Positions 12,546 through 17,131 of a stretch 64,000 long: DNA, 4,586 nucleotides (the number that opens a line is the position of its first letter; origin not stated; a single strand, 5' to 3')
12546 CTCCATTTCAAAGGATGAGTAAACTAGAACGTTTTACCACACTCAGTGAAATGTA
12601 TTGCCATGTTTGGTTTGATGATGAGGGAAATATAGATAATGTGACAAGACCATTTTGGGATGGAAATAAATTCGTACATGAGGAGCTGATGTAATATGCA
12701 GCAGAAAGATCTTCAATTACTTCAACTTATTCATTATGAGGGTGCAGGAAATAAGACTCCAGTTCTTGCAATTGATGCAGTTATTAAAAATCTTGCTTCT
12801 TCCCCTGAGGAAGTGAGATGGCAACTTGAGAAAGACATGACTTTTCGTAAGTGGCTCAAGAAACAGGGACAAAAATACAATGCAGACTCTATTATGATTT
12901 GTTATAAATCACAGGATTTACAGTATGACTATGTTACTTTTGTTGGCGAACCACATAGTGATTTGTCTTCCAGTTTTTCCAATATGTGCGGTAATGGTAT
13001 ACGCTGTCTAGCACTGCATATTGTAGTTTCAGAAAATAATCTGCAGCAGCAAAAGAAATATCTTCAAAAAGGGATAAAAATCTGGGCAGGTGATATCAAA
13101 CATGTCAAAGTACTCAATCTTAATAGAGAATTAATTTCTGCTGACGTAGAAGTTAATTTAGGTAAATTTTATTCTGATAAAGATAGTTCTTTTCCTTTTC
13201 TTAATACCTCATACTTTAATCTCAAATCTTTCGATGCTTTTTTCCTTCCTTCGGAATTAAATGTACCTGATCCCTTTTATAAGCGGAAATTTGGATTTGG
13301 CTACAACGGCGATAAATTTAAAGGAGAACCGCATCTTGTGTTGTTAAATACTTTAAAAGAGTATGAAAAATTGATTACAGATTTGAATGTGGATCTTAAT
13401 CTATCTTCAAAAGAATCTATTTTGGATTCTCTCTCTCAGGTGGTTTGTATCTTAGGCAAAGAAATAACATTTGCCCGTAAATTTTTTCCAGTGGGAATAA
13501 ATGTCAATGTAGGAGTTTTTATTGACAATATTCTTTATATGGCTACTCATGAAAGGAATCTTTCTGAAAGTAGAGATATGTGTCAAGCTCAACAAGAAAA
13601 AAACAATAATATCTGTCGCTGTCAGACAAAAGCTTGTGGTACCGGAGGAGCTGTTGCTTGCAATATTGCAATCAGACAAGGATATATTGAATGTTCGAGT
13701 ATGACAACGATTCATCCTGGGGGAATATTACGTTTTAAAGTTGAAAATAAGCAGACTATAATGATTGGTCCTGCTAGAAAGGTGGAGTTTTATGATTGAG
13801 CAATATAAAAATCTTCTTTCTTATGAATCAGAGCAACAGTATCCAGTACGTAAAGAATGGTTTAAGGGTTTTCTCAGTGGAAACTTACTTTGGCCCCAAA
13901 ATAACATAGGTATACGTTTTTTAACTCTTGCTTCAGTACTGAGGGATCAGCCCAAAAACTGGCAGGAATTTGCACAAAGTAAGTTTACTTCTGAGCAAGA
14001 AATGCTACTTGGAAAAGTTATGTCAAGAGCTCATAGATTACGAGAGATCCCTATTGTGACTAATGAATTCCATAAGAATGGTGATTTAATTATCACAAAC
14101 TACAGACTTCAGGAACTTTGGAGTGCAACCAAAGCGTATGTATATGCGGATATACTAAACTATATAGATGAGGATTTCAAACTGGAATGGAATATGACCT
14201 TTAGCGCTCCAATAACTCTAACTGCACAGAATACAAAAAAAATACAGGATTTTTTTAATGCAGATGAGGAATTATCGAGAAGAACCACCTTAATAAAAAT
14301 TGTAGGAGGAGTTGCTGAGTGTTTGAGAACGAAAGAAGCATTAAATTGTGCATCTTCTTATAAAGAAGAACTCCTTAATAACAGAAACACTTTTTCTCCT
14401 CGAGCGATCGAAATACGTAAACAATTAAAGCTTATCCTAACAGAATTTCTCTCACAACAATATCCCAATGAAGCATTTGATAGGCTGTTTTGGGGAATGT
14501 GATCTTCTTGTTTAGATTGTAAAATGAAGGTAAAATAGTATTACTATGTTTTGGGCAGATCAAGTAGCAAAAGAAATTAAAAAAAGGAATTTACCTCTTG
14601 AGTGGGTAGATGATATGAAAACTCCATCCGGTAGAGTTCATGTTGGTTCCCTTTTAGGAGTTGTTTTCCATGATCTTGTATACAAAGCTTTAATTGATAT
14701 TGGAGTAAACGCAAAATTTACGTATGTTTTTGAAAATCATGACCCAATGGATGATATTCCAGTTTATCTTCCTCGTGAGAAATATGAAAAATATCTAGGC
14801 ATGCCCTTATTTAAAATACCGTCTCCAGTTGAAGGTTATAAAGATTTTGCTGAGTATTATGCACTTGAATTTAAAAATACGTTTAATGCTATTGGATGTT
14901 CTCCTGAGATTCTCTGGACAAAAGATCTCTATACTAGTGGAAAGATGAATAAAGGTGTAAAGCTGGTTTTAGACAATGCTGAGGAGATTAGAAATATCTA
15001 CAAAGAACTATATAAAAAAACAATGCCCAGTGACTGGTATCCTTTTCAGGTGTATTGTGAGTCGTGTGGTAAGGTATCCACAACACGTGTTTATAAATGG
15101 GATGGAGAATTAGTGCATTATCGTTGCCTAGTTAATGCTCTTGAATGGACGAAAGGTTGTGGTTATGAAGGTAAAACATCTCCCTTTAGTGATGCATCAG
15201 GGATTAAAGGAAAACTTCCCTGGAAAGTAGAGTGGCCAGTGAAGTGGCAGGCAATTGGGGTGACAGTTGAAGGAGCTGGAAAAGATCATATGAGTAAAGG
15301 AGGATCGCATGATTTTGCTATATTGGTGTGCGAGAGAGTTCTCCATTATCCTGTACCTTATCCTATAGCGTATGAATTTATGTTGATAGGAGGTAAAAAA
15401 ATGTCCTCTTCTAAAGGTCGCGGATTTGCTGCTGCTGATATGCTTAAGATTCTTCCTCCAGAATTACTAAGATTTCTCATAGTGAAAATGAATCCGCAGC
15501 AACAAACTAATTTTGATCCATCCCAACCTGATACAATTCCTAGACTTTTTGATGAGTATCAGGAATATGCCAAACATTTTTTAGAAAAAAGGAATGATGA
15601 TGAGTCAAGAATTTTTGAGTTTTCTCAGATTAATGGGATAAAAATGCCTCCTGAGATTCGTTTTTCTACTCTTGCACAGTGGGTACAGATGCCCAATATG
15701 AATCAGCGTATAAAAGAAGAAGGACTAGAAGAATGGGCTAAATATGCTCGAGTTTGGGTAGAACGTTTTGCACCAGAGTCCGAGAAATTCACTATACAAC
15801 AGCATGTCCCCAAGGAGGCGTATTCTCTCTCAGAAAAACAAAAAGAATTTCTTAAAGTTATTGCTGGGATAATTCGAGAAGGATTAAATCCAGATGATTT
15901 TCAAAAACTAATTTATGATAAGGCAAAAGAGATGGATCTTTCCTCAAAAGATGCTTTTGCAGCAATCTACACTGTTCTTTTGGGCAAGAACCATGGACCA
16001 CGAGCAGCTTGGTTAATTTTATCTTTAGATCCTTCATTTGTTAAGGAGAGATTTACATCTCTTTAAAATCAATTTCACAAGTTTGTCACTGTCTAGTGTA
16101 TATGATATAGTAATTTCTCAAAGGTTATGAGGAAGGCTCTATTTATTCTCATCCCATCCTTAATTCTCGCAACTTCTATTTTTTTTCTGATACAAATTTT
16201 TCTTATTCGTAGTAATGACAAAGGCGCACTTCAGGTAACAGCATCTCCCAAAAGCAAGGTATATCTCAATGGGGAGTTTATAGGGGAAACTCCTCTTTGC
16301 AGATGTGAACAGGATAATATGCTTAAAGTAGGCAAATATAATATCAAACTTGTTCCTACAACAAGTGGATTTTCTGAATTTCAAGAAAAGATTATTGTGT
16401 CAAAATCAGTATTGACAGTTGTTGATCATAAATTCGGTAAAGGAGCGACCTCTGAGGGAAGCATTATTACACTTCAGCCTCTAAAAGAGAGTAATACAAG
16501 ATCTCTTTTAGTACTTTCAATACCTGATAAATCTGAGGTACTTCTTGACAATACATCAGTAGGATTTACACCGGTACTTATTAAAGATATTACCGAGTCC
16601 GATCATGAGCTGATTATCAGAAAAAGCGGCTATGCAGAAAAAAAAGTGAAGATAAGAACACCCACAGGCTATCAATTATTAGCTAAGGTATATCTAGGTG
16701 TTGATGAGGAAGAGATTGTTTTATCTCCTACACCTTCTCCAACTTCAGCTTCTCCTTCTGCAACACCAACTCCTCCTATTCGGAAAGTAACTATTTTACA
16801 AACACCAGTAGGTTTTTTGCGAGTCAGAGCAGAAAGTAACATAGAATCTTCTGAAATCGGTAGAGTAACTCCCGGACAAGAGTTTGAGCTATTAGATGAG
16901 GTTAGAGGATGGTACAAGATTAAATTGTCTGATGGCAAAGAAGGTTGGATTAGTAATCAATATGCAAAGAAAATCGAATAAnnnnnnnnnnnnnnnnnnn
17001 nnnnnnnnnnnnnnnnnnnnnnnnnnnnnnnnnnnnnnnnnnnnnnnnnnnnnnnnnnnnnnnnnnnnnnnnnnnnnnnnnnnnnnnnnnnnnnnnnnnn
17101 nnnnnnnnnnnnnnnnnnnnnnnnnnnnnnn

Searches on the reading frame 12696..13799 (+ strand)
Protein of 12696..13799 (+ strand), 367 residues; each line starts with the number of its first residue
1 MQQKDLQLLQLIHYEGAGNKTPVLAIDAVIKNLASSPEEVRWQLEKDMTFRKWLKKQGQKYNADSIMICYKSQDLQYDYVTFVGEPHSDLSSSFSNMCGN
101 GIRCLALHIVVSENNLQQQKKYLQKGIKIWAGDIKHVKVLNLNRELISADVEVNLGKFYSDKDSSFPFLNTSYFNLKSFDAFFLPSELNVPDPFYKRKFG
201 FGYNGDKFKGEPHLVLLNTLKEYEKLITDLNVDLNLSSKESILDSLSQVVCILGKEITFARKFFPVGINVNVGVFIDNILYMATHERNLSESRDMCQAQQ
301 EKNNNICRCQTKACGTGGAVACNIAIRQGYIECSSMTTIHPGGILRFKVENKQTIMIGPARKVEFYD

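Call 8: search_protein_families(library=pfam, proteins=[window:12696-13799:+], max_evalue=0.001)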
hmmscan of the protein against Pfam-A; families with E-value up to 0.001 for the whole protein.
window:12696-13799:+ (367 aa): 1 family
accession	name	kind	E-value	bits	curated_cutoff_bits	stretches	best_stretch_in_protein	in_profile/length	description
PF01678.24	DAP_epimerase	-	1.3e-08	35.4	34.7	0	308-363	62-121/121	Diaminopimelate epimerase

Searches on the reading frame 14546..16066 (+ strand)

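Call 8: search_protein_families(library=pfam, proteins=[window:14546-16066:+], max_evalue=0.001)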
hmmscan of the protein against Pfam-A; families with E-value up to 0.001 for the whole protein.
window:14546-16066:+ (506 aa): 3 families
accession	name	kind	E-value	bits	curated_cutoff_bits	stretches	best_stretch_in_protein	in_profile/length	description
PF01921.24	tRNA-synt_1f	-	8.4e-91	305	27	1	2-362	2-359/360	tRNA synthetases class I (K)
PF09334.17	tRNA-synt_1g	-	6.9e-06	25.5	20.1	1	275-322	317-365/391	tRNA synthetases class I (M)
PF01406.26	tRNA-synt_1e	-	0.00099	19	27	0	270-324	238-292/301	tRNA synthetases class I (C) catalytic domain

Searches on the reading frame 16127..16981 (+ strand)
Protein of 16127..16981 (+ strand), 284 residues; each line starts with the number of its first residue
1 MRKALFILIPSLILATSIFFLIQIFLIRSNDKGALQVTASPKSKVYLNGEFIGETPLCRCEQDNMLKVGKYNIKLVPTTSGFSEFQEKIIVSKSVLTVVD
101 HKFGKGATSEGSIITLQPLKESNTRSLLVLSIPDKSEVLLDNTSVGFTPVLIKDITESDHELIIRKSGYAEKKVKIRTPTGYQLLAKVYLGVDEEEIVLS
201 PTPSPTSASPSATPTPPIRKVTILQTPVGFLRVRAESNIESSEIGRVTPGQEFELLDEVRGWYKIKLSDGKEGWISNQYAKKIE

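Call 3: search_protein_families(library=pfam, proteins=[window:16127-16981:+], max_evalue=0.01)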
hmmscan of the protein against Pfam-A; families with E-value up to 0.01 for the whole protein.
window:16127-16981:+ (284 aa): 3 families
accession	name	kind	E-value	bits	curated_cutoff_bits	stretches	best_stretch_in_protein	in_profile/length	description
PF08239.17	SH3_3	-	1.7e-14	54.1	27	1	230-279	2-52/54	Bacterial SH3 domain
PF08308.17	PEGA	-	1.7e-14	53.9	20.8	2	126-178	3-57/71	PEGA domain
PF18348.7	SH3_16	-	5e-05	23.4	25.8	1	250-277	18-46/49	Bacterial dipeptidyl-peptidase Sh3 domain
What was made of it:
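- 16127..16981 (+): Convergent neighbour: a secreted or membrane-anchored PEGA + SH3_3 protein with a Pro/Ser/Thr-rich linker (residues 198-217). Its stop codon directly abuts the UbiA stop codon. It is a conserved neighbour and a speculative acceptor or wall-binding partner. PEGA and SH3_3 domains (call 3).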

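Call 4: search_protein_families(library=ncbifam, proteins=[window:16127-16981:+], max_evalue=0.01)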
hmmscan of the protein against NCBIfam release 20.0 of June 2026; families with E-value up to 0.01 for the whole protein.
window:16127-16981:+ (284 aa): 7 families
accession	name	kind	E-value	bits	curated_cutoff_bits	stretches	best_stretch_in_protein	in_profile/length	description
TIGR04211.1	SH3_and_anchor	equivalog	5e-07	29.5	65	1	233-280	10-58/198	TIGR04211 family SH3 domain-containing protein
NF040675.1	wall_bind_EntD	exception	1.1e-05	24.8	590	1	222-282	26-83/310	cell wall-binding protein EntD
NF040677.1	wall_bind_EntC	exception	1.5e-05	24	770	1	222-281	26-83/422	cell wall-binding protein EntC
NF040678.1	EntFM_CwpFM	equivalog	0.00031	19.9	720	1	227-282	221-275/430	enterotoxin EntFM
NF040670.1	wall_bind_EntA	exception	0.00055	19.5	560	1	224-283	28-84/291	cell wall-binding protein EntA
NF040676.1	wall_bind_EntB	exception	0.00097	17.8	780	1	230-283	32-84/490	cell wall-binding protein EntB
NF047815.1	LIC10124_lipo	equivalog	0.0045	15.6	650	0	119-177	192-252/516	LIC10124 family lipoprotein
